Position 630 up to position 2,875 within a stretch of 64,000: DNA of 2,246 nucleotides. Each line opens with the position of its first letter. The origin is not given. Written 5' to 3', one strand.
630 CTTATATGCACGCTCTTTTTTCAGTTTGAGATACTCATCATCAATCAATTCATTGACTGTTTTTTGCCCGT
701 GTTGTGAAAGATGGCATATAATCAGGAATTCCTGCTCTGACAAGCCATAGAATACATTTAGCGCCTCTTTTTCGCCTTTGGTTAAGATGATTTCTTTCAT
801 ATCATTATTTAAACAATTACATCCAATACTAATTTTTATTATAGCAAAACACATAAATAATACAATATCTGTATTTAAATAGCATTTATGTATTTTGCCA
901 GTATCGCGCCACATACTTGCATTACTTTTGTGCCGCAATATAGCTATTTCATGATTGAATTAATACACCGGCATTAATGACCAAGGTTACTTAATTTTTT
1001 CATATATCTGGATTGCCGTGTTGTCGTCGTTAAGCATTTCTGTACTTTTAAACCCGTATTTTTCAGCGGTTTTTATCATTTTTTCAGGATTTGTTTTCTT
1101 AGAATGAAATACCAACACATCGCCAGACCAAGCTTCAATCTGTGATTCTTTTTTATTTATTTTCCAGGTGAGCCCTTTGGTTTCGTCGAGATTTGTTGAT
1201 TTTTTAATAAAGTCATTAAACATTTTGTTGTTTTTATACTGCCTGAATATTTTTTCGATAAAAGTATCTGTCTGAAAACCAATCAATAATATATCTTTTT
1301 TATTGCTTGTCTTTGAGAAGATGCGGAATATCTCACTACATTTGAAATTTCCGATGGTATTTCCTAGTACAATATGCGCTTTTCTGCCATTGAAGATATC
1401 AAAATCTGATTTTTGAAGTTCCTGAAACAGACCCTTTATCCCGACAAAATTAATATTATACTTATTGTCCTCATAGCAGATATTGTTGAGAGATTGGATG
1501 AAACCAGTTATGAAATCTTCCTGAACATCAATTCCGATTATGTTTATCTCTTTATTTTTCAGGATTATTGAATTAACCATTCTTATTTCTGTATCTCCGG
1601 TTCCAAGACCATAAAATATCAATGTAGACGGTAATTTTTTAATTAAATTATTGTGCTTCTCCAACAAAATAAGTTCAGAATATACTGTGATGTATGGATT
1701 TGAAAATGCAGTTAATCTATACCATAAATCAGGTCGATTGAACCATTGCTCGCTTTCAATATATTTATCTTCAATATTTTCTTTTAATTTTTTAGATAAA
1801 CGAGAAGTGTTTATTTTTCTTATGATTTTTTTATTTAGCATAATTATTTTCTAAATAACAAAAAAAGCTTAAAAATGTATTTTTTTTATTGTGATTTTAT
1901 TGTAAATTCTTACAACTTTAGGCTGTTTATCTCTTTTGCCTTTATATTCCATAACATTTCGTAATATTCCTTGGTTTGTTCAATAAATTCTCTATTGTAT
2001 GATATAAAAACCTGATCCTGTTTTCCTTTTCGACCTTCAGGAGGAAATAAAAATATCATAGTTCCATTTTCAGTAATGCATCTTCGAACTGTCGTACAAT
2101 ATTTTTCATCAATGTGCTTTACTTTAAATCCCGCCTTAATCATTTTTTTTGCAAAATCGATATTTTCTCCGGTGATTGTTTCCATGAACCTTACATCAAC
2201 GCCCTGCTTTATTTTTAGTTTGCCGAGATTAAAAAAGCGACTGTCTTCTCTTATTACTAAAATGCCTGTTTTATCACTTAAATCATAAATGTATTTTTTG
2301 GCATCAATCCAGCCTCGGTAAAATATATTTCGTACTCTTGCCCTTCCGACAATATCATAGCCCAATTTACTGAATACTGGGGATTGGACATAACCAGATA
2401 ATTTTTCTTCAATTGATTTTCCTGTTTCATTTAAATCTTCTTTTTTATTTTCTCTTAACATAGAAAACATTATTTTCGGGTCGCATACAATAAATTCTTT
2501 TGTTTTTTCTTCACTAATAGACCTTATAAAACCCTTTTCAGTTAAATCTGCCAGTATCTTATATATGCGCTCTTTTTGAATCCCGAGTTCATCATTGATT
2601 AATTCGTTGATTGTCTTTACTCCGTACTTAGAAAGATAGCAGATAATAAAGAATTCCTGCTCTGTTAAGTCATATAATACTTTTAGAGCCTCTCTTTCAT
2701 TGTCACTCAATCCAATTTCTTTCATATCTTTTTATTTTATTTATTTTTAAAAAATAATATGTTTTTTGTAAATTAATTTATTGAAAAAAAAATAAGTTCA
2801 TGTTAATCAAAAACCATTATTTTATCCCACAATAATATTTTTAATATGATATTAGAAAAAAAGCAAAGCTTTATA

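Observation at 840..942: Five-copy dispersed ~100-nt element built from two conserved hairpins (possible structured RNA, MITE-like repeat or portable promoter)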

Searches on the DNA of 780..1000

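Call 42: search_rna_families(source=window, start=780, end=1000, threshold=evalue, max_evalue=10)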
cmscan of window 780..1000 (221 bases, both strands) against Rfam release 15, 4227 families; matches with E-value up to 10: 10.
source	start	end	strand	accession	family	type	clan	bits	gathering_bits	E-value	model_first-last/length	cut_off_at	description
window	834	953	+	RF01853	mtDNA_ssA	Gene; antisense;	-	18.4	40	3.2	1-106/106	no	Mitochondrial DNA control region secondary structure A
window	844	898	-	RF03747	mir-4536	Gene; miRNA;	-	17.4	76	1.1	16-73/88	no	mir-4536 microRNA precursor family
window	843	880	+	RF01376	CRISPR-DR63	Gene; CRISPR;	CL00015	17.1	37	2.8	1-37/37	no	CRISPR RNA direct repeat element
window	845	892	-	RF02898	AaHKsRNA20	Gene; sRNA;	-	16.5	43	5.1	1-77/77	no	Aggregatibacter sRNA 20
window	842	902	+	RF03523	mir-4703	Gene; miRNA;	-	15.5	88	1.6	1-61/61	no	mir-4703 microRNA precursor family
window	840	902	-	RF00296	snoR16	Gene; snRNA; snoRNA; CD-box;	-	15.1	45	8.9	1-86/86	no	Small nucleolar RNA R16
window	840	900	-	RF03523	mir-4703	Gene; miRNA;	-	14.7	88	2.5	1-61/61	no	mir-4703 microRNA precursor family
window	845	897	-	RF04176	mir-3149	Gene; miRNA;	-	14.6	100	4.2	1-83/83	no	mir-3149 microRNA precursor family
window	841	946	+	RF00004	U2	Gene; snRNA; splicing;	CL00006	9.8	46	9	1-192/192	no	U2 spliceosomal RNA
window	902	1000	+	RF01460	rliH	Gene; sRNA;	-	8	100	3.6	1-100/429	3'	Listeria sRNA rliH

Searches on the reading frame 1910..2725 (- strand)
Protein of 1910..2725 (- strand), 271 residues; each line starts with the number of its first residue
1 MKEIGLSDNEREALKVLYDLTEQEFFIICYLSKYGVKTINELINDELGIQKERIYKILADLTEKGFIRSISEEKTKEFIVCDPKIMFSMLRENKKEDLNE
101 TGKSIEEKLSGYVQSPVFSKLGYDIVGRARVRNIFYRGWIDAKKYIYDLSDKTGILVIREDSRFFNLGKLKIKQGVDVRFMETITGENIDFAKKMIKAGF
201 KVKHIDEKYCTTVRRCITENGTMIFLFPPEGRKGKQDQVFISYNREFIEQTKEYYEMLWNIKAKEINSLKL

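Call 26: find_encoding_contigs(protein=window:1910-2725:-, flank=10000, max_places=3)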
Protein window:1910-2725:- (271 aa): 4 contigs read that carry it; 3 places shown.
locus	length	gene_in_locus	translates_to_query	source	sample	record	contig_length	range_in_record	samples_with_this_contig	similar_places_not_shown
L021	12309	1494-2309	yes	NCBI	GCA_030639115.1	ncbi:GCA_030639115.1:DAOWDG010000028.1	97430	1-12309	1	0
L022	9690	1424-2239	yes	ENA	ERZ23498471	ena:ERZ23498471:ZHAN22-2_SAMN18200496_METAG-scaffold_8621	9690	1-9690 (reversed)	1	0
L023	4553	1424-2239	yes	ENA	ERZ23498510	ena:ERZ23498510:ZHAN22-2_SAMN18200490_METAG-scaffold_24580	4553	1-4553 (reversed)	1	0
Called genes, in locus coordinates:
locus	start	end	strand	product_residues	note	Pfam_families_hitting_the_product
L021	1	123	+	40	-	?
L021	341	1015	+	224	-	PF00154:RecA_N (weak), PF06745:ATPase (weak), PF08423:Rad51, PF13481:AAA_25, PF13479:AAA_24 (faint)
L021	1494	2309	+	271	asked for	PF01978:TrmB (weak)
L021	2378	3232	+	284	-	PF10017:Methyltransf_33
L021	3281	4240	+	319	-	PF01978:TrmB (weak)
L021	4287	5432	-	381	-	PF06849:DUF1246, PF06973:DUF1297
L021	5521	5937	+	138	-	-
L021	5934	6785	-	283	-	-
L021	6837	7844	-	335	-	PF06849:DUF1246, PF02655:ATP-grasp_3 (faint), PF06973:DUF1297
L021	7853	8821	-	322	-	PF13310:Virulence_RhuM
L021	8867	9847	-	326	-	PF01336:tRNA_anti-codon (weak)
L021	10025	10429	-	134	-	-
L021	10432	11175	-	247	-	-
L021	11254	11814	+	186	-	-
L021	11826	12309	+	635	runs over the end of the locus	PF01487:DHquinase_I, PF03435:Sacchrp_dh_NADP (faint), PF08501:Shikimate_dh_N, PF01488:Shikimate_DH (weak), PF13241:NAD_binding_7 (faint), PF18317:SDH_C, PF01202:SKI, PF13238:AAA_18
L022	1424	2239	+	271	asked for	PF01978:TrmB (weak)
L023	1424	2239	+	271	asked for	PF01978:TrmB (weak)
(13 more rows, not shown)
